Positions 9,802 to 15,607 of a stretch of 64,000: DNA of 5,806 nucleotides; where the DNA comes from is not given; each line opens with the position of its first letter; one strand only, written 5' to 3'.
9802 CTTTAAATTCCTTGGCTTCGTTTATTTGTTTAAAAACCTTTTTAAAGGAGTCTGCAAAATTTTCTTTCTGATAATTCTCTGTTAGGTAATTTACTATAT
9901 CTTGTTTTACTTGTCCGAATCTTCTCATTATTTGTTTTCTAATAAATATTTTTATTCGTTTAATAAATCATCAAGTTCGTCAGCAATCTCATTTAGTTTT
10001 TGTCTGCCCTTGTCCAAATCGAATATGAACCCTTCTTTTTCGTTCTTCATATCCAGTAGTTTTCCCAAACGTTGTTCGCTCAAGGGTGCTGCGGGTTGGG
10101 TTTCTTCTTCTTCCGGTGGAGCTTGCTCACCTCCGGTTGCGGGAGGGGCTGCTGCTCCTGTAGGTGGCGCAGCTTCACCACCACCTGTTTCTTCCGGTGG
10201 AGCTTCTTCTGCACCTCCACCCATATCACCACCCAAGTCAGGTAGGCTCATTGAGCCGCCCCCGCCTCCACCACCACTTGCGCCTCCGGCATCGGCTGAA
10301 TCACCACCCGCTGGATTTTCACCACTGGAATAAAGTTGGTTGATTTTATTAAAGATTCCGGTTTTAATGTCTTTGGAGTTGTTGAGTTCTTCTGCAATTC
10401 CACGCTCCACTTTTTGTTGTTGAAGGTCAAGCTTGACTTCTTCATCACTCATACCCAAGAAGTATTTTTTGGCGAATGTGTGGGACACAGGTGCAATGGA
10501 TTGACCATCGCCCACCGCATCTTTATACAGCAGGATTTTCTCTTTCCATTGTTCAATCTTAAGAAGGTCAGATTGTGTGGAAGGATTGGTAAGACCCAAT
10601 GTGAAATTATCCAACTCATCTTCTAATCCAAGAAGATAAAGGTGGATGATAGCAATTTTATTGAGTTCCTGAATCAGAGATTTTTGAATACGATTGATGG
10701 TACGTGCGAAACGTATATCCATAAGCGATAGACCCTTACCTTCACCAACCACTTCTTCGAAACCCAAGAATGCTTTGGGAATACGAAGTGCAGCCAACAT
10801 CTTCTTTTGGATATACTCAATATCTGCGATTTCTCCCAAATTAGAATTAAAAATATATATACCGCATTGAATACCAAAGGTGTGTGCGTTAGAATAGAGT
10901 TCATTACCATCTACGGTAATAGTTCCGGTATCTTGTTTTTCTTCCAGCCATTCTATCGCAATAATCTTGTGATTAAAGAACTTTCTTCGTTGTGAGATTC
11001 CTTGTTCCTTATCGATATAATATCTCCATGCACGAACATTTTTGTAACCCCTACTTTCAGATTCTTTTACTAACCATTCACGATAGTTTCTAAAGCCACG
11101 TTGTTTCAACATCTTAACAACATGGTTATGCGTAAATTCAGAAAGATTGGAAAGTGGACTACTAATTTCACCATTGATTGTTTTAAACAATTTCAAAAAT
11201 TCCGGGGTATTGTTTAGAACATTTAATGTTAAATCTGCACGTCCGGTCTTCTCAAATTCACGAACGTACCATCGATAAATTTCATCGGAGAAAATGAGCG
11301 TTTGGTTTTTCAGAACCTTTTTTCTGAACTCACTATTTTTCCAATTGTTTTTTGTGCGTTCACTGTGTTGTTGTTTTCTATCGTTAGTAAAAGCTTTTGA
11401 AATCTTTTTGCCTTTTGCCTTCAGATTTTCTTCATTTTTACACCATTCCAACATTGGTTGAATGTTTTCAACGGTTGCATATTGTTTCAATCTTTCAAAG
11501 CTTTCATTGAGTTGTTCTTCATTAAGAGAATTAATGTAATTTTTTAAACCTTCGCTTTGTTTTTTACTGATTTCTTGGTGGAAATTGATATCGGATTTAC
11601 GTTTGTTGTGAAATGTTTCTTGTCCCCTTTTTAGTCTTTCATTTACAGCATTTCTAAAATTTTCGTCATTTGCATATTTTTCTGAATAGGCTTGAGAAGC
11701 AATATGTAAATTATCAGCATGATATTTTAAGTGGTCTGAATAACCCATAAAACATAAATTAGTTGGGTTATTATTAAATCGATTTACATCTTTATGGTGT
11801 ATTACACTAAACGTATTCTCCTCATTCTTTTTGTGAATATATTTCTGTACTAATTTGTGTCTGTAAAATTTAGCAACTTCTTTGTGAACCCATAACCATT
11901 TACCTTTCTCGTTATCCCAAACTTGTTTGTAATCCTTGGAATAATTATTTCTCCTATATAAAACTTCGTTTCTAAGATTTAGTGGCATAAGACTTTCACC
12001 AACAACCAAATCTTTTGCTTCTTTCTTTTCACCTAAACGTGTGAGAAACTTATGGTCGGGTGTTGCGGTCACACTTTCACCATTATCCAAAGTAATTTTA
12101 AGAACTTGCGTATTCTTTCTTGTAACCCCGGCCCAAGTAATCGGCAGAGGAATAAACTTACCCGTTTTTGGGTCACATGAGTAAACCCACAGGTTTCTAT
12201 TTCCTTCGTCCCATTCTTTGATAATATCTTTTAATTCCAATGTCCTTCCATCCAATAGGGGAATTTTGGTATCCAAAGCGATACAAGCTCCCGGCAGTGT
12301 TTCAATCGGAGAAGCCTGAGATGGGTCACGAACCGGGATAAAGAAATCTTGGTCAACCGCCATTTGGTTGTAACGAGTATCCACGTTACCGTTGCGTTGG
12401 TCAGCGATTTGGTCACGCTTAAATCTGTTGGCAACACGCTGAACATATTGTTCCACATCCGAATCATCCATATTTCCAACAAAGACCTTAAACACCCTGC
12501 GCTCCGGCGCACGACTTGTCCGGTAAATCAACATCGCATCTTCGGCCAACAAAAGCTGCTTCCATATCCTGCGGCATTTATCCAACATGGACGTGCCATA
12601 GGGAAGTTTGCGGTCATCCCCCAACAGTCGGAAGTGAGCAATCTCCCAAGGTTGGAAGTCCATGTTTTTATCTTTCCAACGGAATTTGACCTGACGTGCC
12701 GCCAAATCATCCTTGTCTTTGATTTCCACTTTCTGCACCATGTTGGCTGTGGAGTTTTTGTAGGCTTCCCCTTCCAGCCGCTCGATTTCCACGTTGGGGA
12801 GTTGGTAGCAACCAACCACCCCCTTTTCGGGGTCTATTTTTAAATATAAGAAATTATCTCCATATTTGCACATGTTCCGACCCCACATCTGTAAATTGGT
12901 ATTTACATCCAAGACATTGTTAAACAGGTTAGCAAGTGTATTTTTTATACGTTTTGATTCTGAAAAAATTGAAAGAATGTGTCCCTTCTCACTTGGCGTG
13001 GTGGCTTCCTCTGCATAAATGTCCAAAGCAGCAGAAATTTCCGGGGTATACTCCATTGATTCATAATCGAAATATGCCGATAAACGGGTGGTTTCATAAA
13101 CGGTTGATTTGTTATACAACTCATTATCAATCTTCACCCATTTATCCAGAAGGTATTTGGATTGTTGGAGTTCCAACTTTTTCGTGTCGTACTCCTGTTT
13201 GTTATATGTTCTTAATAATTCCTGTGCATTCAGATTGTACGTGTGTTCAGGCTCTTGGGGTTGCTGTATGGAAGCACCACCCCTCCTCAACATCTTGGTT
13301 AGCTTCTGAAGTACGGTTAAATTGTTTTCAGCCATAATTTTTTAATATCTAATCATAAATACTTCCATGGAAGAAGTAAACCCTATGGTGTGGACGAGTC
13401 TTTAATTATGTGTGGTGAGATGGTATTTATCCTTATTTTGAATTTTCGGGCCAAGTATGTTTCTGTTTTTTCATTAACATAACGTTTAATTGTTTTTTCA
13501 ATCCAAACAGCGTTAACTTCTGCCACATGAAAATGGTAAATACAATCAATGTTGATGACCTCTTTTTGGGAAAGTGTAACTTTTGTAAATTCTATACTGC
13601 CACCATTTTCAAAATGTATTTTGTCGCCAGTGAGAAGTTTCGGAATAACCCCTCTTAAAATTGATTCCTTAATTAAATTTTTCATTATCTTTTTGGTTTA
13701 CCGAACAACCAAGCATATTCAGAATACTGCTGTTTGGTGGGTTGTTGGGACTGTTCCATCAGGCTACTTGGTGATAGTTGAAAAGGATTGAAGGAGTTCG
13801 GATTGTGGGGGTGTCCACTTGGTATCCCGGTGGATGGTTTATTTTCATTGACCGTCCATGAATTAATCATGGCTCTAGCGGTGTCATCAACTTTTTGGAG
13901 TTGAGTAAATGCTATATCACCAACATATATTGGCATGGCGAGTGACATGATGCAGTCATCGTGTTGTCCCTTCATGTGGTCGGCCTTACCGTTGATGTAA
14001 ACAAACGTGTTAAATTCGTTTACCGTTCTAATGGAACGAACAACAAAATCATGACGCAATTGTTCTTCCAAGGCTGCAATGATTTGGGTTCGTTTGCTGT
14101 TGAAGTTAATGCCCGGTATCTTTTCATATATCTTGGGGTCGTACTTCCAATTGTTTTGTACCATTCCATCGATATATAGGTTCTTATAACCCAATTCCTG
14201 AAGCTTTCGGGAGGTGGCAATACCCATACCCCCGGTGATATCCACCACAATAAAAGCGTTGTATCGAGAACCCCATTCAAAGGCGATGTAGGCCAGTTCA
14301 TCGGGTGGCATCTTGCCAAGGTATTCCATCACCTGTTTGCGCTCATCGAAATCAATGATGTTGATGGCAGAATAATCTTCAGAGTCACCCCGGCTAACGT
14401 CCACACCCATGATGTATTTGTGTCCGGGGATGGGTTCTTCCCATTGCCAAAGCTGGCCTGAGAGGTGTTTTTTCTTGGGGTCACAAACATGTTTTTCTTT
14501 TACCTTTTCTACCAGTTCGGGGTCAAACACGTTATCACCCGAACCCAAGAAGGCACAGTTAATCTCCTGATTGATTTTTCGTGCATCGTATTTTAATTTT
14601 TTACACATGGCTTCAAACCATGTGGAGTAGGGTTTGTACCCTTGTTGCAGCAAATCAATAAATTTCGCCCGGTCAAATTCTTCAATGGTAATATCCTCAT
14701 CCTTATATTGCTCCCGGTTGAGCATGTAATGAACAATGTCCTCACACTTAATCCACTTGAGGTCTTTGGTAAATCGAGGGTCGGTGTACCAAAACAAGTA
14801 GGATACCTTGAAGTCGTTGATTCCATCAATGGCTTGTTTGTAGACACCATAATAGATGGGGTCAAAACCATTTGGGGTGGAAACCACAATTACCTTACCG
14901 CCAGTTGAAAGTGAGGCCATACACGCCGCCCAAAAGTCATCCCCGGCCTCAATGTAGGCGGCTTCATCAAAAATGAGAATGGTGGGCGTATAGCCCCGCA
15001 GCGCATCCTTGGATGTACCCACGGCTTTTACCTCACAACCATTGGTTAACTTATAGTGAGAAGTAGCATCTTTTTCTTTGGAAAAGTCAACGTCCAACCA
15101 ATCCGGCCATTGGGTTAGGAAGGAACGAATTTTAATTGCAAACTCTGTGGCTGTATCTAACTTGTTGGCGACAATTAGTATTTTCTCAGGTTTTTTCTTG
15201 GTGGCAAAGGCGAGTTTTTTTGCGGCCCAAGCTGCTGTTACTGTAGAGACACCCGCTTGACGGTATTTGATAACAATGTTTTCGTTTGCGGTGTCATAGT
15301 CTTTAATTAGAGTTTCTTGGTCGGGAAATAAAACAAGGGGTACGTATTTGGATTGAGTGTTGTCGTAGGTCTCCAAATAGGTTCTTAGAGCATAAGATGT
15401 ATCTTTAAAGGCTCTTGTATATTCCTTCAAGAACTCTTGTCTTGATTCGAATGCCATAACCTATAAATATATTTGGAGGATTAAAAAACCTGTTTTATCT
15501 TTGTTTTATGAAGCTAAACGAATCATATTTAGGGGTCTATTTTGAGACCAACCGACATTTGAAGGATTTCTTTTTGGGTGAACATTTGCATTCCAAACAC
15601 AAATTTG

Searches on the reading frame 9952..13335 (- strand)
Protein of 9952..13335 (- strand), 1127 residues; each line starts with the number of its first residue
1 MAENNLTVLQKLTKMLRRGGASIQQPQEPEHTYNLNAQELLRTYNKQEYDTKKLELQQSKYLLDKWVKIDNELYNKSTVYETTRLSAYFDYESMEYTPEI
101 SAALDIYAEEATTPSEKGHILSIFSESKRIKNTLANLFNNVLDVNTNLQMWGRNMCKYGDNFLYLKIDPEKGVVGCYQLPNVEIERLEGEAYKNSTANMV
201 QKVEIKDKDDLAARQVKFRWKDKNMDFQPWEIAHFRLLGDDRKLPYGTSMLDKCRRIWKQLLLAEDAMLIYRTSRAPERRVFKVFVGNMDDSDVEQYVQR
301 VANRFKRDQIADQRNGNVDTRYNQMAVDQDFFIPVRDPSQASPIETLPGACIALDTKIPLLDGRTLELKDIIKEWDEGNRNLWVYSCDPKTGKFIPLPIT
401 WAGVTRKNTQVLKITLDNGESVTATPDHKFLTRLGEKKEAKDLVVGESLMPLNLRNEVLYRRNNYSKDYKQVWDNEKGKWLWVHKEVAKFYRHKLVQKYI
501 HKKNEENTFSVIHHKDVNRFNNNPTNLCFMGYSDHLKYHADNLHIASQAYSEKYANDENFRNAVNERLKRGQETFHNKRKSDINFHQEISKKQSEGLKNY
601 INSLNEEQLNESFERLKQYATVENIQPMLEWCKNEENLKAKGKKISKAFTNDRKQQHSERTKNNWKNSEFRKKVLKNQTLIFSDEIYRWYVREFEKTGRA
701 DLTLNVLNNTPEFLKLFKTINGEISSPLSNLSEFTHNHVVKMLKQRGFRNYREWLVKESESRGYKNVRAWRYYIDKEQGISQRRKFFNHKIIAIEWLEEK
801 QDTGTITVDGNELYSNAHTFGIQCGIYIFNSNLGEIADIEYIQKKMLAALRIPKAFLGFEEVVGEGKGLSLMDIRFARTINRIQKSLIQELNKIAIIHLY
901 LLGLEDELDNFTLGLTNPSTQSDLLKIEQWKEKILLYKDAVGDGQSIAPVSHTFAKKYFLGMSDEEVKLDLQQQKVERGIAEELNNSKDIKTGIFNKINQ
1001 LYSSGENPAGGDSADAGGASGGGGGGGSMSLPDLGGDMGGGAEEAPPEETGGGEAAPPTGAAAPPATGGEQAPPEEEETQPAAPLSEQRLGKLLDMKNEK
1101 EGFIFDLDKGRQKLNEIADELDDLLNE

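Call 12: search_protein_families(library=phrogs, proteins=[window:9952-13335:-], max_evalue=0.001)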
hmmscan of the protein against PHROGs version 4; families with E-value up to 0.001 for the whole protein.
window:9952-13335:- (1127 aa): 4 families
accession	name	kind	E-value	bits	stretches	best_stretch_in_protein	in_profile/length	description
phrog_213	-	head and packaging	2.5e-55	189.1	2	82-350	58-342/528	portal protein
phrog_1497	-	head and packaging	1e-11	45.4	1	61-309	53-316/549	portal protein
phrog_7545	-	DNA, RNA and nucleotide metabolism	1.5e-06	29.5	1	463-544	51-138/160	HNH endonuclease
phrog_9232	-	head and packaging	0.00076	19.4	0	839-893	310-364/502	portal protein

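Call 13: search_protein_families(library=pfam, proteins=[window:9952-13335:-], max_evalue=0.01)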
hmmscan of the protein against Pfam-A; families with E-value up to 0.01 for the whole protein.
window:9952-13335:- (1127 aa): 3 families
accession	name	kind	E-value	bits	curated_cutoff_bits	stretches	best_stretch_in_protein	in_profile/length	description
PF07230.16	Portal_T4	-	1e-66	226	22.9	2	88-350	5-277/433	Bacteriophage T4-like portal protein (Gp20)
PF14890.11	Intein_splicing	-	1.1e-09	38.7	35.8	1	360-808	3-140/155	Intein splicing domain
PF13392.12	HNH_3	-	0.0062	16.6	24.8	0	511-530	20-39/46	HNH endonuclease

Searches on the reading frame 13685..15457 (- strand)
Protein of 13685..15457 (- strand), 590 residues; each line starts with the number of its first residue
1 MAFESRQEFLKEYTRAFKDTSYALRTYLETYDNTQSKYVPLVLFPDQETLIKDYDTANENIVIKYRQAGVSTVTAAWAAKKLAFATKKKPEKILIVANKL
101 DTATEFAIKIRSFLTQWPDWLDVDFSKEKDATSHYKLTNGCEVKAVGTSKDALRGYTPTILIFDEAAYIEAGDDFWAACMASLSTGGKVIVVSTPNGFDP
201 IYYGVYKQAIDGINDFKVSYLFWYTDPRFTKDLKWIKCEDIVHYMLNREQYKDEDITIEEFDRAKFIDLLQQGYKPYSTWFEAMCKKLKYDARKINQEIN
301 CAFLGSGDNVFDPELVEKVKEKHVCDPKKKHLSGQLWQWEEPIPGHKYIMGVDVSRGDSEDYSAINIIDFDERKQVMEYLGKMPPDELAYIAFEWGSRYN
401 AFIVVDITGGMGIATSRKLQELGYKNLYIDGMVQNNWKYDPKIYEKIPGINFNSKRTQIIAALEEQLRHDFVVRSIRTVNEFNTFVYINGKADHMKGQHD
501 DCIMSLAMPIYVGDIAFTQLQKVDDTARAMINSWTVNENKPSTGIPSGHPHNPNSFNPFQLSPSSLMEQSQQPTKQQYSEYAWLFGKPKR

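Call 12: search_protein_families(library=phrogs, proteins=[window:13685-15457:-], max_evalue=0.001)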
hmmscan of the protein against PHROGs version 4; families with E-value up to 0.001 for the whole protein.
window:13685-15457:- (590 aa): 9 families
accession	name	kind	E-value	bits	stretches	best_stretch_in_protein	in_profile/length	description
phrog_2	-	head and packaging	1.3e-41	144.3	1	36-511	260-590/807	terminase large subunit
phrog_5989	-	head and packaging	5.5e-21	76.1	1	4-232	105-312/347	terminase large subunit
phrog_36964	-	head and packaging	4e-13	49.3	2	71-197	431-559/890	terminase large subunit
phrog_7579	-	head and packaging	8.5e-11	42.5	1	52-210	12-162/239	terminase large subunit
phrog_38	-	head and packaging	1.5e-10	41.4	1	15-510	268-700/760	terminase large subunit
phrog_9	-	head and packaging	2.4e-09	37.6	1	66-265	232-435/812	terminase large subunit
phrog_38407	-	unknown function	2.8e-07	30.8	1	329-507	163-342/370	-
phrog_26724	-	unknown function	2.7e-05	24.8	1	31-149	23-135/192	-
phrog_24361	-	head and packaging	0.00018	22.4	1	387-508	12-133/162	terminase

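Call 13: search_protein_families(library=pfam, proteins=[window:13685-15457:-], max_evalue=0.01)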
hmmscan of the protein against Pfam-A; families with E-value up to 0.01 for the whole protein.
window:13685-15457:- (590 aa): 1 family
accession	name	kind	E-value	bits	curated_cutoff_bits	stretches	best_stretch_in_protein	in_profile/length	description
PF03237.21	Terminase_6N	-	5.4e-10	39.7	22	1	66-276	6-189/215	Terminase large subunit, T4likevirus-type, N-terminal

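Call 20: search_dna_similar(query=window:13685-15457:-, collection=phages, mode=protein, max_rows=15)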
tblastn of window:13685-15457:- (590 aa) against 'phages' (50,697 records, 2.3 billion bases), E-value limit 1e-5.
Records with a match: 2152; places in all: 2152; records where one place covers at least 80% of the query: 413.
Best place of each record, by identity: <60% 2152.
By first word of the organism name: Escherichia 428; Synechococcus 378; Klebsiella 327; Salmonella 185; Vibrio 136; Aeromonas 80; Stx2a-converting 80; Cyanophage 61; Enterobacter 58; Shigella 37; and 64 more.
By host as written in the record: - 502; Escherichia coli 126; Klebsiella pneumoniae 113; Synechococcus 107; Synechococcus sp. 38; Escherichia coli O157:H7 34; Synechococcus sp. WH7803 28; Aeromonas salmonicida 28; and 499 more.
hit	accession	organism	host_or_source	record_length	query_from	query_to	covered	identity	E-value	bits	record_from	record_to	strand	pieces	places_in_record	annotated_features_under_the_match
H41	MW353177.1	Flavobacterium phage vB_FspM_immuto_13-6C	Flavobacterium sp. LMO8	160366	6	586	98%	27.8%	8e-50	192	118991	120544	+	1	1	terminase large subunit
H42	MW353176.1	Flavobacterium phage vB_FspM_immuto_3-5A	Flavobacterium sp. LMO8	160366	6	586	98%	27.8%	1e-49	191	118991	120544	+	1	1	terminase large subunit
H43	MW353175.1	Flavobacterium phage vB_FspM_immuto_2-6A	Flavobacterium sp. LMO8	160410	6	586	98%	27.8%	1e-49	191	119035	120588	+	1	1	terminase large subunit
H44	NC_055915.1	Flavobacterium phage vB_FspM_immuto_2-6A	Flavobacterium sp. LMO8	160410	6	586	98%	27.8%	1e-49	191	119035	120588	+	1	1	terminase large subunit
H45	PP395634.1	Microcystis phage Mel-JY01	Microcystis elabens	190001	6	557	94%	28.2%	1e-56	212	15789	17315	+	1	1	large terminase protein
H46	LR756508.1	uncultured phage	metagenomic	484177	6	536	90%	28.6%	1e-49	191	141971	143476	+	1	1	record has no annotation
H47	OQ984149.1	Phage C48C1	-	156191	10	553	92%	26.0%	2e-35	148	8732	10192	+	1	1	terminase large subunit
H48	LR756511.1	uncultured phage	metagenomic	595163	12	520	86%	26.5%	3e-32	139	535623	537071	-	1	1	record has no annotation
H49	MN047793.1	Xanthomonas phage Xoo-sp13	Xanthomonas oryzae pv. oryzae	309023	7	536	90%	25.2%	1e-21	105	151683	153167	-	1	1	terminase large subunit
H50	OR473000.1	Synechococcus phage S-CREM2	Synechococcus sp. CRE1902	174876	7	527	88%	25.5%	2e-26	120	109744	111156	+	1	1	terminase large subunit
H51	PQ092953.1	Campylobacter phage CC_R7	Campylobacter coli 99-2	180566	10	540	90%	25.0%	7e-20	100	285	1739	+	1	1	terminase large subunit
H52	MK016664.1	Synechococcus phage S-B68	Synechococcus sp. WH 7803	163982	10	527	88%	25.3%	2e-25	117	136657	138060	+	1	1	terminase large subunit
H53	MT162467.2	Synechococcus phage S-H34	Synechococcus sp. MW02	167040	4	508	86%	25.9%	3e-27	124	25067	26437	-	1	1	terminase large subunit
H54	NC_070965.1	Synechococcus phage S-H34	Synechococcus sp. MW02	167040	4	508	86%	25.9%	3e-27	124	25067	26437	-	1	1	terminase large subunit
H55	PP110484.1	Synechococcus phage MA01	Synechococcus sp. MW02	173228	4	508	86%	25.9%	3e-27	123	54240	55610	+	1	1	terminase large subunit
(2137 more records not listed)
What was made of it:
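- Tried and rejected: The terminase is at most 28% identical to any isolate (call 20).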
